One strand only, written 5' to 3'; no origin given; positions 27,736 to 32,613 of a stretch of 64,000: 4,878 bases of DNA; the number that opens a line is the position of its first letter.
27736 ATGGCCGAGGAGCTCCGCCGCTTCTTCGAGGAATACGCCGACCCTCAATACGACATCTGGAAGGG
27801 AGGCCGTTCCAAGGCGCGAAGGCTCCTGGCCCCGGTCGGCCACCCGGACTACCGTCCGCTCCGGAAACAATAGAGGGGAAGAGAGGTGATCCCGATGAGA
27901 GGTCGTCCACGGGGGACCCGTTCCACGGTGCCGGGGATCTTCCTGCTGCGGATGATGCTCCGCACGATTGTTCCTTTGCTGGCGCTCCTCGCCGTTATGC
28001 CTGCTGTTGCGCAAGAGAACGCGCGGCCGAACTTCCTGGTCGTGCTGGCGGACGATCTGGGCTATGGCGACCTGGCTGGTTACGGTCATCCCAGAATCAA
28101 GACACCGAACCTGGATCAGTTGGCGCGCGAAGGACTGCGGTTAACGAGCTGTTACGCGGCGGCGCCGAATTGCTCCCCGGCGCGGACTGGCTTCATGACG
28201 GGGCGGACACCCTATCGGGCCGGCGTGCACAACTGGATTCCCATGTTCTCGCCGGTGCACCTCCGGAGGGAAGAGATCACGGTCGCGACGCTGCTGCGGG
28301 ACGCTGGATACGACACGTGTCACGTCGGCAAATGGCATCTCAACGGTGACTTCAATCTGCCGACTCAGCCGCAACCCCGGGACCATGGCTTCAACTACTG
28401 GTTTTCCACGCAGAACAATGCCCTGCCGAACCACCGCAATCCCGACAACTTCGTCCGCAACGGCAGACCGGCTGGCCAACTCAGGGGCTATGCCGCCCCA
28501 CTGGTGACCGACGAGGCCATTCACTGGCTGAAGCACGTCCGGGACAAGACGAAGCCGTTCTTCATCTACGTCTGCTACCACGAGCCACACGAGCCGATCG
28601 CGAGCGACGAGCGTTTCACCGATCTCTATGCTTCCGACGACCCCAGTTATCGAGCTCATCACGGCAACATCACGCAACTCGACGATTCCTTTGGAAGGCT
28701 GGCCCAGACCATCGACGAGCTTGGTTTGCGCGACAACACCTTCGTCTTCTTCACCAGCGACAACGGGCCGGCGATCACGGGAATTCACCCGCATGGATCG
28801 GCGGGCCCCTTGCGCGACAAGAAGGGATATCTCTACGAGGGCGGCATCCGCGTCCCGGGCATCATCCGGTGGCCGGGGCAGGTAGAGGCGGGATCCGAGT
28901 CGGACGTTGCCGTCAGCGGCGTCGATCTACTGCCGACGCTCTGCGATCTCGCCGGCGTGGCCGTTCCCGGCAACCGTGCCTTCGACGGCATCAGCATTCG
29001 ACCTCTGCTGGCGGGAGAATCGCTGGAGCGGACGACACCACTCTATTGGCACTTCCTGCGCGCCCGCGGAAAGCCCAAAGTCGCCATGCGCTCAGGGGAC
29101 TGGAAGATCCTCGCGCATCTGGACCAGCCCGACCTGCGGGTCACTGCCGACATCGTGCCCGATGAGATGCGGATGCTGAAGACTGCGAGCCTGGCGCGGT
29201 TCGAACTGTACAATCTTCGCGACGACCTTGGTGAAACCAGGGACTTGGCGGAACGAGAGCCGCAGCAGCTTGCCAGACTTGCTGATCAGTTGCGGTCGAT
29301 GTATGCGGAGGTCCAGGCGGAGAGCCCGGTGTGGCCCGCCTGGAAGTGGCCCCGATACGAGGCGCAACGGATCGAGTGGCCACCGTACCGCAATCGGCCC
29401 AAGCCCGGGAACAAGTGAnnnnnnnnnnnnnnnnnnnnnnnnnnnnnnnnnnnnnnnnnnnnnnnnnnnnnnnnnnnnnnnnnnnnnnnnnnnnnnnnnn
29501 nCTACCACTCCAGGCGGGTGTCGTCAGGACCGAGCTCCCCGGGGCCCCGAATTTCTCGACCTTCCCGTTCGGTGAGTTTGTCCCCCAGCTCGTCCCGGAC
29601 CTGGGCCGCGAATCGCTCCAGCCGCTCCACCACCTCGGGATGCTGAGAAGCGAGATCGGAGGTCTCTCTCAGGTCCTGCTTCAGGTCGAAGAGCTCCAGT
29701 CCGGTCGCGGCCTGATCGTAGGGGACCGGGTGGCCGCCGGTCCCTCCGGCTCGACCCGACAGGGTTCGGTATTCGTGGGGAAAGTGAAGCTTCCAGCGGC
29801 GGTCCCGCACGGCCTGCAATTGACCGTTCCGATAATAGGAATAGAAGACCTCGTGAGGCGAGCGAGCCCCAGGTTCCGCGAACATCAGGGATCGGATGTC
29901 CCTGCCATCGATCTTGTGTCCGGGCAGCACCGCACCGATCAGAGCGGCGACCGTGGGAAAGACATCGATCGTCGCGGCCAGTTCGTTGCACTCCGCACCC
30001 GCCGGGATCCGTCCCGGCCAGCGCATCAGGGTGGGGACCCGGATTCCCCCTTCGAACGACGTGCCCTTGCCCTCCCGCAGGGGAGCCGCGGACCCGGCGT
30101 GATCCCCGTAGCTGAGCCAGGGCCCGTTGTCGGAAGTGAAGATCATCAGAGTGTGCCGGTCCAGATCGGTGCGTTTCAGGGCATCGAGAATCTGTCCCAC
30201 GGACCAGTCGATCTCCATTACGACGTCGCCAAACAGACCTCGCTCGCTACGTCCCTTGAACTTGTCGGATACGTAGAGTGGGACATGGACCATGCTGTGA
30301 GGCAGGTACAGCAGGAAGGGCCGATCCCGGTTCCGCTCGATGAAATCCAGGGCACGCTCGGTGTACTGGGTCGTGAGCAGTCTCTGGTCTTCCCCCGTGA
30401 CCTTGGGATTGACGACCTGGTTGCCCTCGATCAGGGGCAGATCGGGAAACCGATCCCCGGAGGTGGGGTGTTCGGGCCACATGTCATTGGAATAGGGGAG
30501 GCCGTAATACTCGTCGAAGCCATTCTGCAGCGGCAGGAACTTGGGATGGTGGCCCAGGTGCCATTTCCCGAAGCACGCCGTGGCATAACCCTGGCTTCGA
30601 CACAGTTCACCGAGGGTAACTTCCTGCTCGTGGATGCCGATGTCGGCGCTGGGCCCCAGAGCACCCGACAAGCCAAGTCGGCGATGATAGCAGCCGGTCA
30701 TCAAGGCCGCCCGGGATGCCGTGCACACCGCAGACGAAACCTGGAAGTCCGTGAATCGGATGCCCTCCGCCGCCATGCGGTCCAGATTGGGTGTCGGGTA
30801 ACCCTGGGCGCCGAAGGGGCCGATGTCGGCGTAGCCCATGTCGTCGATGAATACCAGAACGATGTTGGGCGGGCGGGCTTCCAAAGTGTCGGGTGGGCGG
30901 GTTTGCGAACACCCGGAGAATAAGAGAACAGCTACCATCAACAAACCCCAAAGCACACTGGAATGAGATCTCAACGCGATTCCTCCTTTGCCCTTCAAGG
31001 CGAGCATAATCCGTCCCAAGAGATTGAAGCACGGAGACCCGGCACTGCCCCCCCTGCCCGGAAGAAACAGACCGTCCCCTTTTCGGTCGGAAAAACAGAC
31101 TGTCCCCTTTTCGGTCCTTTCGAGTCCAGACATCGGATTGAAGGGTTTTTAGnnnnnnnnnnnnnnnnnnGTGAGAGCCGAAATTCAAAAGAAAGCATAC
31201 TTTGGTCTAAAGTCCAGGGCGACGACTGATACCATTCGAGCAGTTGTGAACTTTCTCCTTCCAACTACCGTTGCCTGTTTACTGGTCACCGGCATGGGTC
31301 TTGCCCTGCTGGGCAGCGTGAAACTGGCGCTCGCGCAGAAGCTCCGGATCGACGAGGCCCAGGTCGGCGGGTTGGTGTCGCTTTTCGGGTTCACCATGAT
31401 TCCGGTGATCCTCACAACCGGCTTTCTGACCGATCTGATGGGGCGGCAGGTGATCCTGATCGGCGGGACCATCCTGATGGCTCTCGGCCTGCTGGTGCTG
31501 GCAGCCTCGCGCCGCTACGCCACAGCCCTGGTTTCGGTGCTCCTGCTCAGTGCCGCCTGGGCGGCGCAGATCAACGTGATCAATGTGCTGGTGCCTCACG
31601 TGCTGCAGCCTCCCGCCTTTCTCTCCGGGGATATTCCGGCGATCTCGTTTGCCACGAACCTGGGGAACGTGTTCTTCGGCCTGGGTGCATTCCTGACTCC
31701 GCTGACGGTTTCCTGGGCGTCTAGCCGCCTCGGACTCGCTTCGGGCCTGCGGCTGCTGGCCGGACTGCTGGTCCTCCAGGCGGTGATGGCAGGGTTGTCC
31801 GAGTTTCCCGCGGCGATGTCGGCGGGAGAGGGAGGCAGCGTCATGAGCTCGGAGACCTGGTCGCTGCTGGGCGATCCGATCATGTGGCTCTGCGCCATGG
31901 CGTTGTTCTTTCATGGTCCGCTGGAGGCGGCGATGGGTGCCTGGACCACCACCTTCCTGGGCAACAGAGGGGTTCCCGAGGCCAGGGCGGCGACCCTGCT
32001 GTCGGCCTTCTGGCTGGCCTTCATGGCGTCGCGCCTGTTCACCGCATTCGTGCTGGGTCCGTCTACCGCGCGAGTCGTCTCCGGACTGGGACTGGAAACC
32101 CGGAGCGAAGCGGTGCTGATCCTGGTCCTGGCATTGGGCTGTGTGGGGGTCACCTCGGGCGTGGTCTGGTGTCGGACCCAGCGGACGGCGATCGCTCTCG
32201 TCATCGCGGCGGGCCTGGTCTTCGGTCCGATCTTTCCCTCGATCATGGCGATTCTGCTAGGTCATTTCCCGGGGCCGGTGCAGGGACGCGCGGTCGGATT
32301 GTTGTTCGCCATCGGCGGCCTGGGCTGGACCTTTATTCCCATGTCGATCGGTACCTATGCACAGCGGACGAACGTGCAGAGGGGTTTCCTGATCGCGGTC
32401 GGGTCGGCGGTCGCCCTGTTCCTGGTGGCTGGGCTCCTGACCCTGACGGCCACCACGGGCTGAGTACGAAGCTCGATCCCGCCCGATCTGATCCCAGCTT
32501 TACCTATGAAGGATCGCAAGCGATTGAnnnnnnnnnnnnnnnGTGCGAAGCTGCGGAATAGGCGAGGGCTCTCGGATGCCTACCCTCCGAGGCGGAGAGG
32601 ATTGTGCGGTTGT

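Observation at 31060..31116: Strand-oriented 25-30-nt motif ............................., six loci, all in 5' intergenic regions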

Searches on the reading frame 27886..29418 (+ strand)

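Call 32: search_protein_families(library=pfam, proteins=[window:27886-29418:+], max_evalue=0.00001)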
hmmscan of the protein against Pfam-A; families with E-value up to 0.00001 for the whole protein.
window:27886-29418:+ (510 aa): 2 families
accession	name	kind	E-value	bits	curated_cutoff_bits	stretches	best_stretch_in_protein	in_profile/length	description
PF00884.28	Sulfatase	-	6.2e-61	206.8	25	1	48-358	1-301/301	Sulfatase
PF16347.10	SGSH_C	-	2.9e-14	53.9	29.3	1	313-424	8-122/154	N-sulphoglucosamine sulphohydrolase, C-terminal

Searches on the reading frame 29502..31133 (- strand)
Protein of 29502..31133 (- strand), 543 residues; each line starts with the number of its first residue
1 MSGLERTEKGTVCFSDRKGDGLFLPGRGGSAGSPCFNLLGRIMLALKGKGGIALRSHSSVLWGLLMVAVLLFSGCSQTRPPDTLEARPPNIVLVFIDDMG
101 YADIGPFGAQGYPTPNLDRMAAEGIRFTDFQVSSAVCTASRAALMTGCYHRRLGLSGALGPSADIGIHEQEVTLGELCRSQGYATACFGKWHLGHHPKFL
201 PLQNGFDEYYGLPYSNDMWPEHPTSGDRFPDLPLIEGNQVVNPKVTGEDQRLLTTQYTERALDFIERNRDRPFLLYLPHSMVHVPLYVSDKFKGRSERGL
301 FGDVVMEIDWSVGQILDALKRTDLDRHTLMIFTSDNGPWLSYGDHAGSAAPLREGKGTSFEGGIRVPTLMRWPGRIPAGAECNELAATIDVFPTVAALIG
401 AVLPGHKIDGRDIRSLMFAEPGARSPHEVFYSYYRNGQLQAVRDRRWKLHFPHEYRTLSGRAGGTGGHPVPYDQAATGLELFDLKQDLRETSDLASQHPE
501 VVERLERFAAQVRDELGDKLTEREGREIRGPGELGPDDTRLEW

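Call 26: search_protein_families(library=pfam, proteins=[window:29502-31133:-])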
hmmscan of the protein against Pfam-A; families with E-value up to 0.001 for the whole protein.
window:29502-31133:- (543 aa): 4 families
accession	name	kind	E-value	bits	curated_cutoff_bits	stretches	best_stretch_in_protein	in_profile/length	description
PF00884.28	Sulfatase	-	3.6e-57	194.4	25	1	89-400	1-300/301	Sulfatase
PF14707.11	Sulfatase_C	-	6.3e-11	43.4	30.9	1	425-516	1-96/127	C-terminal region of aryl-sulfatase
PF16347.10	SGSH_C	-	1.1e-10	42.3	29.3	1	360-446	12-103/154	N-sulphoglucosamine sulphohydrolase, C-terminal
PF01663.27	Phosphodiest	-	0.00027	21.1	23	0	303-337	186-220/342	Type I phosphodiesterase / nucleotide pyrophosphatase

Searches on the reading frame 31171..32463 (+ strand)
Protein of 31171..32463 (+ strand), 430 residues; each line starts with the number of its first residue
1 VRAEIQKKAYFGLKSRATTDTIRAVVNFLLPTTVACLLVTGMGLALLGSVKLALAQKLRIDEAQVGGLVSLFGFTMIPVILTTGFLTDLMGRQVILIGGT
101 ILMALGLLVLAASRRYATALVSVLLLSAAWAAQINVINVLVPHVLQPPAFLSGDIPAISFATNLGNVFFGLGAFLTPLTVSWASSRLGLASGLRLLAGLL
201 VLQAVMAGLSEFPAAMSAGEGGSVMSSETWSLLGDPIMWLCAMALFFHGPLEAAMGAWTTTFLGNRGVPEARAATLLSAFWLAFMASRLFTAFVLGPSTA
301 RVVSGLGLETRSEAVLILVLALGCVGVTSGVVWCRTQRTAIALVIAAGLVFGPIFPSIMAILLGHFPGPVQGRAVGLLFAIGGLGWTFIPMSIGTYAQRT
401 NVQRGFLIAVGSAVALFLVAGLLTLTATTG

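Call 26: search_protein_families(library=pfam, proteins=[window:31171-32463:+])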
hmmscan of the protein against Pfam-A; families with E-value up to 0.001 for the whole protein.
window:31171-32463:+ (430 aa): 1 family
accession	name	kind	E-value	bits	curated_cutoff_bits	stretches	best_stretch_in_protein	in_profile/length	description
PF07690.21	MFS_1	-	4.7e-14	52.5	33.4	2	35-295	3-262/347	Major Facilitator Superfamily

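Call 52: find_homologous_proteins(query=window:31171-32463:+, max_evalue=1e-30)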
Query window:31171-32463:+ (430 aa): 447 proteins with E <= 1e-30 among 8000 candidates; the best 120 are listed.
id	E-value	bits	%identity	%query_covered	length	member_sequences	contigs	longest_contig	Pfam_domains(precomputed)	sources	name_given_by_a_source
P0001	1.7e-242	823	99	94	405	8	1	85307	PF07690.22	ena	-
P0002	7.6e-234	795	97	94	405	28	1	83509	PF07690.22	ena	-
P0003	9.9e-208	709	86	94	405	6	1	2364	PF07690.22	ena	-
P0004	8.9e-206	702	85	94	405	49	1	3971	PF07690.22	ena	-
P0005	4.9e-201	686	84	94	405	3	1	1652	PF07690.22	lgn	-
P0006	2.4e-185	635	81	90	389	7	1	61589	PF07690.22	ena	-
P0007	2.3e-169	582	94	71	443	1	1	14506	PF07690.22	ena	-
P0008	1.2e-133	465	60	92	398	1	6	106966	PF07690.22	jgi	jgi:MFS family permease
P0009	2.1e-132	460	62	93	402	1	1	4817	PF07690.22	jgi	-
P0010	2.9e-127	444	60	93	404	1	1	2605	PF12832.14,PF07690.22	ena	-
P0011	2.0e-120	421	58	92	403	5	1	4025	PF07690.22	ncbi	-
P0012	1.1e-118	415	85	56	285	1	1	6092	-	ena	-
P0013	1.4e-115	405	57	92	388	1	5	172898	PF07690.22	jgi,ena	jgi:fucose permease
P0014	9.9e-112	392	58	87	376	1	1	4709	PF07690.22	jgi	jgi:fucose permease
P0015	2.7e-110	388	55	93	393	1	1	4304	PF07690.22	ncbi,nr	ncbi:MAG: MFS transporter [Planctomycetes bacterium]|nr:MFS transporter [Planctomycetota bacterium]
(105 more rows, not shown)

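Call 53: find_encoding_contigs(protein=P0006, flank=10000, max_places=3)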
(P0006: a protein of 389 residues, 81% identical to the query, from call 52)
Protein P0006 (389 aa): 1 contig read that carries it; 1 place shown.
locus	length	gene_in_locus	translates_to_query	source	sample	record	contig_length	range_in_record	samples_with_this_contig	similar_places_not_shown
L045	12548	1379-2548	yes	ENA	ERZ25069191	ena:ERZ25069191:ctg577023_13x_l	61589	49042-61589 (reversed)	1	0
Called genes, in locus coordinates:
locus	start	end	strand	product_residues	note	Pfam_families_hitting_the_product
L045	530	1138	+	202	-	PF00578:AhpC-TSA (weak), PF00255:GSHPx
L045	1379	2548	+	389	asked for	PF07690:MFS_1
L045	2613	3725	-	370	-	PF03781:FGE-sulfatase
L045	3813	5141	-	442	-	PF01408:GFO_IDH_MocA, PF02894:GFO_IDH_MocA_C (weak), PF22725:GFO_IDH_MocA_C3, PF19051:GFO_IDH_MocA_C2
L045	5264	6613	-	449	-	PF01408:GFO_IDH_MocA, PF22725:GFO_IDH_MocA_C3, PF19051:GFO_IDH_MocA_C2 (weak), PF02894:GFO_IDH_MocA_C, PF19051:GFO_IDH_MocA_C2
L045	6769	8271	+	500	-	-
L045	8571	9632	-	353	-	PF12760:Zn_ribbon_IS1595, PF12762:DDE_Tnp_IS1595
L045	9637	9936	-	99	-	-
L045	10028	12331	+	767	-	-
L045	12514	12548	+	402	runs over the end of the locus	PF00202:Aminotran_3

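Call 54: find_encoding_contigs(protein=P0008, flank=6000, max_places=3)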
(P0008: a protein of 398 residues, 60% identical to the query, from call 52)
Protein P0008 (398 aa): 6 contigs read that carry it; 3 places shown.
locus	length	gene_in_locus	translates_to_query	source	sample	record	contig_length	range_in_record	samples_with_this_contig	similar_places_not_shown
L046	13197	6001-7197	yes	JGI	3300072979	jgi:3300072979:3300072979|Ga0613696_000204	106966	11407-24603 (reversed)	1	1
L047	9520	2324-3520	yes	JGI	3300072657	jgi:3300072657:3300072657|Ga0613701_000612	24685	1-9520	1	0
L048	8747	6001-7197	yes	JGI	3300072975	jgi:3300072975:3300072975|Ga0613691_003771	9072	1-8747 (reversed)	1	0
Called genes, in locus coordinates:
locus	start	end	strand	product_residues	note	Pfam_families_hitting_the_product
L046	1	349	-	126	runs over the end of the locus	PF02537:CRCB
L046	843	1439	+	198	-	PF01844:HNH, PF13395:HNH_4 (weak), PF14279:HNH_5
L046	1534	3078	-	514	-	PF04069:OpuAC, PF00528:BPD_transp_1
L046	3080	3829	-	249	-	PF00005:ABC_tran, PF13304:AAA_21 (faint)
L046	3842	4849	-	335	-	PF10017:Methyltransf_33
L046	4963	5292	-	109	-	PF04993:TfoX_N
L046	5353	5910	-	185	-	PF07609:DUF1572, PF04978:MST (weak), PF12867:DinB_2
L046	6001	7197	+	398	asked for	PF07690:MFS_1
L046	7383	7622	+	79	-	-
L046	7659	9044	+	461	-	PF00036:EF-hand_1 (faint), PF13202:EF-hand_5 (faint), PF13405:EF-hand_6 (faint), PF13499:EF-hand_7 (faint)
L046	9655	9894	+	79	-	-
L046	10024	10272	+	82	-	-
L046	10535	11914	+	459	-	PF07394:DUF1501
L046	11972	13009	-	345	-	PF13249:SQHop_cyclase_N (faint), PF13243:SQHop_cyclase_C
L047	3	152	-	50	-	?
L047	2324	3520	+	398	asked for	PF07690:MFS_1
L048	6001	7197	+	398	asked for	PF07690:MFS_1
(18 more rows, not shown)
